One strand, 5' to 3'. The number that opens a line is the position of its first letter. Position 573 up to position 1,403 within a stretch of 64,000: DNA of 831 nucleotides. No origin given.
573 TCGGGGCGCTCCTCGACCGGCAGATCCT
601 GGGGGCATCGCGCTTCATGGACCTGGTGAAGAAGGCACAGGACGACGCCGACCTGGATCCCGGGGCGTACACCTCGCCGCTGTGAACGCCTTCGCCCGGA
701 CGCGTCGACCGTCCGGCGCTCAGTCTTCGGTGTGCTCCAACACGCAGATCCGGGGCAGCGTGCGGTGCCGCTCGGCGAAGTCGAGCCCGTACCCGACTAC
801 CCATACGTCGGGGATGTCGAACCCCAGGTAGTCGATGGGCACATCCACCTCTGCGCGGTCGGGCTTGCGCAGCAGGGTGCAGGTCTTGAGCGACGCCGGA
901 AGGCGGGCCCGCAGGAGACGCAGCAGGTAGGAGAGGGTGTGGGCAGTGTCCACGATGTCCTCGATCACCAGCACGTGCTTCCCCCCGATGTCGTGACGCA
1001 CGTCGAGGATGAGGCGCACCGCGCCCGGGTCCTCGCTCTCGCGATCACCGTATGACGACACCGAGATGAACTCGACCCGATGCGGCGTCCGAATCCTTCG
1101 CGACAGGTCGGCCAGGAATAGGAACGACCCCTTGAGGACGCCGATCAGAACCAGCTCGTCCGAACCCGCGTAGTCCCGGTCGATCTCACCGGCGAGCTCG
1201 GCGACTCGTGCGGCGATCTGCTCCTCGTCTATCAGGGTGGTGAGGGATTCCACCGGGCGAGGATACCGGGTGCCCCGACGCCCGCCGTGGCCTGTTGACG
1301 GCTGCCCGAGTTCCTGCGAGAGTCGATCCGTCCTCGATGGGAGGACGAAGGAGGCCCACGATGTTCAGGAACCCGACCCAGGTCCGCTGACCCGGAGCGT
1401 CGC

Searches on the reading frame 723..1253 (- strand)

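Call 27: search_protein_families(library=pfam, proteins=[window:723-1253:-], max_evalue=0.001)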
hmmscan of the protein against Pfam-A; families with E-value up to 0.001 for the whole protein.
window:723-1253:- (177 aa): 1 family
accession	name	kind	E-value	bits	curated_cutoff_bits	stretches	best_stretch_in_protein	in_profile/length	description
PF00156.33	Pribosyltran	-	7.4e-28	97.3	26.3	1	7-159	5-157/158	Phosphoribosyl transferase domain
